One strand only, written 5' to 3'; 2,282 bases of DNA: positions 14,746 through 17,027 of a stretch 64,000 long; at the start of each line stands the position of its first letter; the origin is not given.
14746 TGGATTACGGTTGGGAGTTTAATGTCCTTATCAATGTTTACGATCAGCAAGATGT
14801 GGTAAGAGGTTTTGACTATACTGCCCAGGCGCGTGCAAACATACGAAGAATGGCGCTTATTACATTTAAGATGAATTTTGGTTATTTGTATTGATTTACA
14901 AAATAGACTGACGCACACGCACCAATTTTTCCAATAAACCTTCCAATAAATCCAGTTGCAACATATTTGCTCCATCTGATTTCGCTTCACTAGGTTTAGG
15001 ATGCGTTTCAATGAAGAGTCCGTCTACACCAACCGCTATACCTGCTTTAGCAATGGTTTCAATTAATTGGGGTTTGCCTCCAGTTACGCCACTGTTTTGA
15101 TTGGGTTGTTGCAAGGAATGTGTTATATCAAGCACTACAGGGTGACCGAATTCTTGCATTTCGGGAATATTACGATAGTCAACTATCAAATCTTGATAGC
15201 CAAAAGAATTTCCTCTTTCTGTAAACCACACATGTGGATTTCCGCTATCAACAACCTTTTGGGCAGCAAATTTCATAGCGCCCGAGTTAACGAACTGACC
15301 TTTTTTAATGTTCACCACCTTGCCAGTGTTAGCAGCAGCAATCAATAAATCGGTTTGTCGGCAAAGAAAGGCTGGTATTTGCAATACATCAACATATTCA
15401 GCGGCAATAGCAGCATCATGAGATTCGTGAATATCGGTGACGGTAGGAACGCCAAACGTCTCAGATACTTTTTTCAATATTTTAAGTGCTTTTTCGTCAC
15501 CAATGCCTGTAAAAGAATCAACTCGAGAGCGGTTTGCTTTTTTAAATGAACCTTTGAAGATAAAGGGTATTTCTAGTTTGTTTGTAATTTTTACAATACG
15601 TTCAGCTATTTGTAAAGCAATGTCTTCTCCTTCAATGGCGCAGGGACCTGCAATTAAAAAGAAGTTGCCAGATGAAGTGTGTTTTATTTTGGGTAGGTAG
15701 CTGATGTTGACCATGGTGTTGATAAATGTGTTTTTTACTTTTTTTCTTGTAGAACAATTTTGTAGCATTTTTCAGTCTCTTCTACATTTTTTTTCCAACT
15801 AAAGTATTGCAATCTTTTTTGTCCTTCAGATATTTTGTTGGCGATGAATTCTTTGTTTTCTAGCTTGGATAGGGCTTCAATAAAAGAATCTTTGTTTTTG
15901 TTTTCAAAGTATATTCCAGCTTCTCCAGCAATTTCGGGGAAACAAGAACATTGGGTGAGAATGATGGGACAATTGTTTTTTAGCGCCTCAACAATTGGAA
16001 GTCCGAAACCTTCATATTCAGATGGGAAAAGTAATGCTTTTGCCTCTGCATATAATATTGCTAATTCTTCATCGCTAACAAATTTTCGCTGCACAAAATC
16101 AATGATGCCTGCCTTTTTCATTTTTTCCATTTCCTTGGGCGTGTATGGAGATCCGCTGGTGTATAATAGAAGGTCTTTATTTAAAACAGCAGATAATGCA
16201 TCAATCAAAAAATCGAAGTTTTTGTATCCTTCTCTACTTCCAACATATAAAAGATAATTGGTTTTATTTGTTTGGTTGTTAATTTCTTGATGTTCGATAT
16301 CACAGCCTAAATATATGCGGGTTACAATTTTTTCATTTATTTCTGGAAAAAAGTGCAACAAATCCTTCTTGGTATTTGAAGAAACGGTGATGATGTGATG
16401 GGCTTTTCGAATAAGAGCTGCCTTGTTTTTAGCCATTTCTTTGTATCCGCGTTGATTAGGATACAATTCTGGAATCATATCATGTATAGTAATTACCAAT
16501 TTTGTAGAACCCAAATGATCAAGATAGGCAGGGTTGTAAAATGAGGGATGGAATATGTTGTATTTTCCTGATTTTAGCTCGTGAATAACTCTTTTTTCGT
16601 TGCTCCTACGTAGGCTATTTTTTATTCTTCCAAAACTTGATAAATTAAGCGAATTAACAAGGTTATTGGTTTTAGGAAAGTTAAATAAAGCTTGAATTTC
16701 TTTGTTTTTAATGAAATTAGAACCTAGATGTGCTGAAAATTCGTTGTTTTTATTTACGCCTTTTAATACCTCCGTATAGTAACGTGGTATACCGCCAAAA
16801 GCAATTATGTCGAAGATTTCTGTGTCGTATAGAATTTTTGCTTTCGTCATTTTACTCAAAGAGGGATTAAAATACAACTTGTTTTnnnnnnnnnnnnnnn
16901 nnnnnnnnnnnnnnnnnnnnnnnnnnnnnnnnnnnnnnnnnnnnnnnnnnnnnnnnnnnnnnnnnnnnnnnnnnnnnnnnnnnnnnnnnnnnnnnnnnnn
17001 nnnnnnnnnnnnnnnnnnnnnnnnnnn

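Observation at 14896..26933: Surface-glycan biosynthesis island decayed by three different insertion sequences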

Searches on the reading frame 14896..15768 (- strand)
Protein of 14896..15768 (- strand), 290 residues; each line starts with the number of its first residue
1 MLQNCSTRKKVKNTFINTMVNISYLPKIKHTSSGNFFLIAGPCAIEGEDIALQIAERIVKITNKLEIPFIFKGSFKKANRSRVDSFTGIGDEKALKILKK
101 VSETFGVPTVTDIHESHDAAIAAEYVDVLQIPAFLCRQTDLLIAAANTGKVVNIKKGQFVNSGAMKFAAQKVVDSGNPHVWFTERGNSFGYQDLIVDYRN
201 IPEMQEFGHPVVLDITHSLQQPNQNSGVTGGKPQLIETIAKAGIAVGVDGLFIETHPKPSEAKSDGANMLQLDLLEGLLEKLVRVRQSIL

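Call 3: search_protein_families(library=pfam, proteins=[window:14896-15768:-], max_evalue=0.01)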
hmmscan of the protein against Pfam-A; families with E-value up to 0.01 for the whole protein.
window:14896-15768:- (290 aa): 1 family
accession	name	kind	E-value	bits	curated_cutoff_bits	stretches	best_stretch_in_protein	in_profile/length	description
PF00793.26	DAHP_synth_1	-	2.5e-66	223.8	25.5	1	28-286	10-265/270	DAHP synthetase I family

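Call 14: search_protein_families(library=ncbifam, proteins=[window:14896-15768:-], max_evalue=0.001)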
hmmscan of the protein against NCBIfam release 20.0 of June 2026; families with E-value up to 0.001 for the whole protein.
window:14896-15768:- (290 aa): 8 families
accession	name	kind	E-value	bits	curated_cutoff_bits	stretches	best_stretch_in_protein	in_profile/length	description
TIGR01362.1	KDO8P_synth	equivalog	2.8e-115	383.9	314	1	35-287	2-254/258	3-deoxy-8-phosphooctulonate synthase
NF003543.0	PRK05198.1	equivalog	8e-115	382.5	242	1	26-287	8-269/273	3-deoxy-8-phosphooctulonate synthase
NF009109.0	PRK12457.1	equivalog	1.3e-82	277.2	457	1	22-285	3-268/281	3-deoxy-8-phosphooctulonate synthase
NF006421.0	PRK08673.1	subfamily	4.1e-40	138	335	1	31-287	90-331/338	3-deoxy-7-phosphoheptulonate synthase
TIGR01361.1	DAHP_synth_Bsub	equivalog_domain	3.2e-34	118.5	267.75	1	32-282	22-257/260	3-deoxy-7-phosphoheptulonate synthase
NF009239.0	PRK12595.1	equivalog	9.5e-34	116.9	279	1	17-286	104-354/360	bifunctional 3-deoxy-7-phosphoheptulonate synthase/chorismate mutase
NF009933.0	PRK13396.1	subfamily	2.4e-29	102.4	486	1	32-288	98-340/352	3-deoxy-7-phosphoheptulonate synthase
NF041229.1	BagF_FevY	exception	8.1e-27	94.3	700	1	33-277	88-317/340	phospho-2-dehydro-3-deoxyheptonate aldolase BagF/FevY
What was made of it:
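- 14896..15768 (-): kdsA (3-deoxy-8-phosphooctulonate synthase). This is the conserved left flank of the variable zone. The likely true start is 15714. TIGR01362 scores 384 bits (call 14).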

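Call 15: find_related_loci(query=window:14896-15768:-, collection=genome_contigs, flank=10000)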
Query window:14896-15768:- (290 aa) in genome_contigs; peptide patterns used: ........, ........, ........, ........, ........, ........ (x = any residue, [..] = any of these).
599 stretches matched a pattern (row limit reached: there are more); 537 encode a relative of the query (tblastn E <= 1e-3); the best 80 are kept; 80 distinct loci.
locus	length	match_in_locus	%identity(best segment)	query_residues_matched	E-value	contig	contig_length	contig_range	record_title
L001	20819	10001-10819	92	17-289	1e-161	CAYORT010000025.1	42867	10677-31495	MAG TPA_asm: uncultured Chryseobacterium sp. isolate SRP278252_co3_56 genome assembly, contig: NODE_1184_length_42867_co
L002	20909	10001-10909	81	5-289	5e-156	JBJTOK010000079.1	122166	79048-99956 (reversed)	MAG: Flavobacteriales bacterium isolate samp_4449_VAMB_700 samp_4449_2285127, whole genome shotgun sequence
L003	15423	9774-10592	86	17-289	1e-154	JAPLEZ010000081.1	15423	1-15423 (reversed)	MAG: Bacteroidetes bacterium isolate LacPavin_0818_WC40_MAG_38_10 LacPavin_0818_WC40_scaffold_182639, whole genome shotg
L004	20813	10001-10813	86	19-289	4e-153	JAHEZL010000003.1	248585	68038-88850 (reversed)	MAG: Flavobacteriales bacterium isolate nzgw150 NODE_25_length_248586_cov_7.516962, whole genome shotgun sequence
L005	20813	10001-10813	78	19-290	5e-145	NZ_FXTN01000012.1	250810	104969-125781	Pedobacter westerhofensis strain DSM 19036, whole genome shotgun sequence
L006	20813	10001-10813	77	19-290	9e-145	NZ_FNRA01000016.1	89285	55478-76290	Pedobacter hartonius strain DSM 19033, whole genome shotgun sequence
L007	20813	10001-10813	78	19-290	1e-143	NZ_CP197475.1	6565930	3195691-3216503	Pedobacter sp. AW31-3R chromosome, complete genome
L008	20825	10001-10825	75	15-290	4e-143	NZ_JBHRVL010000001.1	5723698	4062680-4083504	Sphingobacterium zeae strain CCM 8652 tig00000652, whole genome shotgun sequence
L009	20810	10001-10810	78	20-289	1e-142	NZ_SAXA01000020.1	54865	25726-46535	Ancylomarina salipaludis strain SHSM-M15 20, whole genome shotgun sequence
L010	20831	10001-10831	75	13-290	8e-142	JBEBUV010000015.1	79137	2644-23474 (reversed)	MAG: Pedobacter hiemivivus isolate T2.bin.227 NODE_780_length_79137_cov_13.860815, whole genome shotgun sequence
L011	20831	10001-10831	75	14-290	1e-140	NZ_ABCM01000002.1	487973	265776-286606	Pedobacter sp. BAL39 1103467000487, whole genome shotgun sequence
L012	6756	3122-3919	76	24-289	2e-139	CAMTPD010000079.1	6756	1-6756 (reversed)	MAG TPA_asm: uncultured Porphyromonadaceae bacterium isolate SRR7610121_bin.6_metaWRAP_v1.3_MAG genome assembly, contig:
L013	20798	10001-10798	76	25-290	2e-139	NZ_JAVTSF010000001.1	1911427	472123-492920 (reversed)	Pedobacter nyackensis strain MADA_2608 contig_0001, whole genome shotgun sequence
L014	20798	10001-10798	76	24-289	3e-139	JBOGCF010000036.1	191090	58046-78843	MAG: Tannerellaceae bacterium isolate WFFMC_MAG_403 k139_221282_flag=0_multi=34.8124_len=191090, whole genome shotgun se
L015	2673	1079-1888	75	19-289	1e-145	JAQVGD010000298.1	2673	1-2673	MAG: Lutibacter sp. isolate STE_174 NODE_142929_length_2673_cov_4.093087_Sandtown_E, whole genome shotgun sequence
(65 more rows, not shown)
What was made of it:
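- Tried and rejected: The best named relative is a MAG labelled 'uncultured Chryseobacterium', and other relatives are unnamed Flavobacteriales MAGs from lake and groundwater samples (call 15).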

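Call 21: search_protein_families(library=pfam, proteins=[L001:8734-9894:-, L001:7544-8737:-, L001:6521-7459:-, L001:3713-4639:-, L001:2678-3637:-, L004:3332-4516:-, L004:4513-5787:-, L004:5796-6488:-, L004:8626-9384:-, L004:302-1405:-], max_evalue=0.0001)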
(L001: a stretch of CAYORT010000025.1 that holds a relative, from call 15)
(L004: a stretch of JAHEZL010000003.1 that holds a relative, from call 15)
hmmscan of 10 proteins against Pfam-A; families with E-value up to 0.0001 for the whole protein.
L001:8734-9894:- (386 aa): 4 families
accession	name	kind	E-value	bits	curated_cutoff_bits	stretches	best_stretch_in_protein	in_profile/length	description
PF01041.23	DegT_DnrJ_EryC1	-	4.1e-129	431.4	19.8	1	32-378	3-359/360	DegT/DnrJ/EryC1/StrS aminotransferase family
PF00266.25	Aminotran_5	-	2e-07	30.8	21.5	1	72-329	63-336/371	Aminotransferase class-V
PF00155.27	Aminotran_1_2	-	4.9e-07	29.7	19.7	1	58-175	46-185/361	Aminotransferase class I and II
PF01212.27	Beta_elim_lyase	-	2.8e-06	27.3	27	1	56-299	34-281/288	Beta-eliminating lyase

L001:7544-8737:- (397 aa): 3 families
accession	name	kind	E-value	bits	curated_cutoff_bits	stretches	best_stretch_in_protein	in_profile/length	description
PF00534.26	Glycos_transf_1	-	8.6e-27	94.2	26.4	1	215-375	11-170/172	Glycosyl transferases group 1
PF13692.12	Glyco_trans_1_4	-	5.4e-19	69.3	27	1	226-361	9-142/142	Glycosyl transferases group 1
PF13439.12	Glyco_transf_4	-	1e-05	26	28.5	1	78-190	41-161/170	Glycosyltransferase Family 4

L001:6521-7459:- (312 aa): 0 families

L001:3713-4639:- (308 aa): 0 families

L001:2678-3637:- (319 aa): 7 families
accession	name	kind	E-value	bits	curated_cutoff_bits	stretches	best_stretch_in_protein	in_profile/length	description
PF02719.21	Polysacc_synt_2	-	6.4e-56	190.1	20.2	1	5-268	1-284/293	Polysaccharide biosynthesis protein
PF01370.27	Epimerase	-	7.2e-22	78.4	20.9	1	5-208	1-227/240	NAD dependent epimerase/dehydratase family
PF04321.23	RmlD_sub_bind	-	2.7e-14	53.4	27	1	4-120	2-102/287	RmlD substrate binding domain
PF16363.11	GDP_Man_Dehyd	-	7.9e-12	45.7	27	1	6-120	1-130/332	GDP-mannose 4,6 dehydratase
PF01073.25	3Beta_HSD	-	3.4e-07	30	22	1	6-125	1-122/280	3-beta hydroxysteroid dehydrogenase/isomerase family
PF07993.18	NAD_binding_4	-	4.1e-07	29.9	20.1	0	70-121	90-138/258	Male sterility protein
PF00106.31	adh_short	-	8.8e-06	25.8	26.6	1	3-146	1-165/195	short chain dehydrogenase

L004:3332-4516:- (394 aa): 4 families
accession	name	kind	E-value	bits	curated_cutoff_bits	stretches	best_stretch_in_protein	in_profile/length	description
PF00534.26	Glycos_transf_1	-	7.4e-21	74.9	26.4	1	214-365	15-167/172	Glycosyl transferases group 1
PF13692.12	Glyco_trans_1_4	-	4.1e-16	59.9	27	1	215-356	2-142/142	Glycosyl transferases group 1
PF13439.12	Glyco_transf_4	-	8.4e-09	36.1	28.5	1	15-193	1-167/170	Glycosyltransferase Family 4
PF13524.12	Glyco_trans_1_2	-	2.3e-05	24.8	25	1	240-364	10-122/144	Glycosyl transferase-like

L004:4513-5787:- (424 aa): 4 families
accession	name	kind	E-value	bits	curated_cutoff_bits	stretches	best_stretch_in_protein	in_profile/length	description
PF01041.23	DegT_DnrJ_EryC1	-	1e-74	252.4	19.8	1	43-383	5-337/360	DegT/DnrJ/EryC1/StrS aminotransferase family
PF01212.27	Beta_elim_lyase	-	3.9e-08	33.4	27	1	62-288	28-256/288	Beta-eliminating lyase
PF00155.27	Aminotran_1_2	-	6.8e-05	22.7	19.7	0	28-187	10-185/361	Aminotransferase class I and II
PF01053.26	Cys_Met_Meta_PP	-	8.3e-05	21.7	27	0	66-200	52-186/381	Cys/Met metabolism PLP-dependent enzyme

L004:5796-6488:- (230 aa): 6 families
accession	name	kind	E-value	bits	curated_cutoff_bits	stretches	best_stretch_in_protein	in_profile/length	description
PF13649.12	Methyltransf_25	-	7.9e-14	52.6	27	1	72-162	1-94/97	Methyltransferase domain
PF08241.18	Methyltransf_11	-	6.7e-13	49.5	21.2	1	73-162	1-88/95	Methyltransferase domain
PF13847.12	Methyltransf_31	-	1.1e-08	35.3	27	1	67-200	2-138/145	Methyltransferase domain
PF08242.18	Methyltransf_12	-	1e-07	33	30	1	73-160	1-91/98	Methyltransferase domain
PF07021.18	MetW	-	2.3e-06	27.8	21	1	68-146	13-89/193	Methionine biosynthesis protein MetW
PF02353.26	CMAS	-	2.9e-05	24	27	1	71-165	65-160/273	Mycolic acid cyclopropane synthetase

L004:8626-9384:- (252 aa): 8 families
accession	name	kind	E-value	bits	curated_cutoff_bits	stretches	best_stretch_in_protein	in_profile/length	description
PF13649.12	Methyltransf_25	-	3.3e-17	63.4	27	1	42-136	1-97/97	Methyltransferase domain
PF13847.12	Methyltransf_31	-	1.2e-14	54.6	27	1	40-164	5-127/145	Methyltransferase domain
PF08241.18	Methyltransf_11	-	1.3e-13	51.9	21.2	1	43-140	1-95/95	Methyltransferase domain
PF08242.18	Methyltransf_12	-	1.1e-12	48.9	30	1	43-138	1-98/98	Methyltransferase domain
PF13489.12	Methyltransf_23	-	3.1e-11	43.7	27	1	36-143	20-119/164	Methyltransferase domain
PF05401.17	NodS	-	2.2e-06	28.1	24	1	39-140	44-144/201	Nodulation protein S (NodS)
PF02353.26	CMAS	-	8.3e-06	25.7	27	1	40-140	64-164/273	Mycolic acid cyclopropane synthetase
PF03848.20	TehB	-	2.1e-05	24.5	20.4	1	38-136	31-128/193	Tellurite resistance protein TehB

L004:302-1405:- (367 aa): 3 families
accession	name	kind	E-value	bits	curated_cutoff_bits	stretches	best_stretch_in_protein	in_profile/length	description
PF01041.23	DegT_DnrJ_EryC1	-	4.2e-109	365.5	19.8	1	9-362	3-359/360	DegT/DnrJ/EryC1/StrS aminotransferase family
PF00266.25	Aminotran_5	-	6.8e-07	29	21.5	1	31-168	42-191/371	Aminotransferase class-V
PF01212.27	Beta_elim_lyase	-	2e-06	27.8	27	1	34-264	34-269/288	Beta-eliminating lyase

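Call 46: search_protein_families(library=pfam, proteins=[L001:6521-7459:-], max_evalue=0.001)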
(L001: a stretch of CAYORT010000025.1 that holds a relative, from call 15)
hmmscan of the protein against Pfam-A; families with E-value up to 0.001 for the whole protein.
L001:6521-7459:- (312 aa): 0 families

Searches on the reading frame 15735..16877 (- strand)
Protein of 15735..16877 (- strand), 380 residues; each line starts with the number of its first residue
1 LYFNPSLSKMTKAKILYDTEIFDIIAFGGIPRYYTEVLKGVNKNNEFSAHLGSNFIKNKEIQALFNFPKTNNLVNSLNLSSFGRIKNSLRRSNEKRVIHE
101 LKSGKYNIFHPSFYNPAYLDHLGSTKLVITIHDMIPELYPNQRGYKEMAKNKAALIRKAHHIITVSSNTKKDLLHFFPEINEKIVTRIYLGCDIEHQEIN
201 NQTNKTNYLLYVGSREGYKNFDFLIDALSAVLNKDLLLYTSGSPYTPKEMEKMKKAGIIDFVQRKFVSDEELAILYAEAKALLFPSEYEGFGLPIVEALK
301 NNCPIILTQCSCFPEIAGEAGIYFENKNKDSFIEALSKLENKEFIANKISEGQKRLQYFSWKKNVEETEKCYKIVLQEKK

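Call 3: search_protein_families(library=pfam, proteins=[window:15735-16877:-], max_evalue=0.01)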
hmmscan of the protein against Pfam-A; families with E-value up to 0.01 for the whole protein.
window:15735-16877:- (380 aa): 4 families
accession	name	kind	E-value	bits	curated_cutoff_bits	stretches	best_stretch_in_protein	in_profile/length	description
PF00534.26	Glycos_transf_1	-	1.2e-23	83.9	26.4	1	196-352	5-168/172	Glycosyl transferases group 1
PF13692.12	Glyco_trans_1_4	-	3e-20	73.4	27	1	207-339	2-139/142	Glycosyl transferases group 1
PF20706.3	GT4-conflict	-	9.2e-11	41.8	26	1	142-315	130-318/385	Family 4 Glycosyltransferase in conflict systems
PF13439.12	Glyco_transf_4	-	3.4e-09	37.4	28.5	1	91-195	58-169/170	Glycosyltransferase Family 4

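Call 14: search_protein_families(library=ncbifam, proteins=[window:15735-16877:-], max_evalue=0.001)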
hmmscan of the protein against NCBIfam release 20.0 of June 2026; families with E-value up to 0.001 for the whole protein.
window:15735-16877:- (380 aa): 21 families
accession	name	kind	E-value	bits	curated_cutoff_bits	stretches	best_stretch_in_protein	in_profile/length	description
TIGR02149.1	glgA_Coryne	subfamily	2e-17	63.4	302.4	1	124-375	106-390/391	glycogen synthase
NF041010.1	glycosy_Agl16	equivalog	6.9e-13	48.2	575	1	120-373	100-349/352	glycosylation protein Agl16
TIGR04047.1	MSMEG_0565_glyc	hypoth_equivalog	7.7e-12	45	259.85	1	266-372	264-371/373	MSMEG_0565 family glycosyltransferase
NF053787.1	GlcN_PG_synth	equivalog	7.9e-12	44.7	480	1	203-376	194-360/361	N-acetylglucosaminyl phosphatidylglycerol synthase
NF007396.0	PRK09922.1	equivalog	8.2e-11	41.4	385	1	156-346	133-330/361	lipopolysaccharide 1,6-galactosyltransferase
TIGR03449.1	mycothiol_MshA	equivalog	4.5e-10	39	462.5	1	155-376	161-404/406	D-inositol-3-phosphate glycosyltransferase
TIGR03999.1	thiol_BshA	equivalog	4.9e-10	38.9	273.7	1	208-376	201-374/375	N-acetyl-alpha-D-glucosaminyl L-malate synthase BshA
NF050063.1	ProtGlycPglJ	equivalog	7.6e-09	35.2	500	1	154-354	140-345/363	N-acetylgalactosamine-N,N'-diacetylbacillosaminyl-diphospho-undecaprenol 4-alpha-N-acetylgalactosaminyltransferase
NF038295.1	EPS_HpsP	equivalog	8.3e-08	31.6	550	1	202-373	203-385/388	hormogonium polysaccharide biosynthesis glycosyltransferase HpsP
TIGR03088.1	stp2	hypoth_equivalog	5.5e-07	29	409.05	1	204-375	192-373/374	TIGR03088 family PEP-CTERM/XrtA system glycosyltransferase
NF038229.1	Glyco4_Geo_Pelo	equivalog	5.5e-07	28.9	400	1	149-376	100-337/338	GPMC system family 4 glycosyltransferase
NF047684.1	TeichurnBiosyTuaC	equivalog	1.1e-06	27.9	550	1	128-376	136-390/391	teichuronic acid biosynthesis protein TuaC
NF049988.1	MGlcDAGSynMgs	equivalog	2e-06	27.4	400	1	256-379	266-391/398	alpha-monoglucosyldiacylglycerol synthase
NF053513.1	Gtran_IagA_BgsA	equivalog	3e-06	26.5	460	1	264-376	221-332/333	LTA glycolipid anchor biosynthesis glycosyltransferase, IagA/BgsA family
TIGR02095.1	glgA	subfamily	8.4e-06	24.7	328.45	1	203-373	290-475/477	glycogen/starch synthase, ADP-glucose type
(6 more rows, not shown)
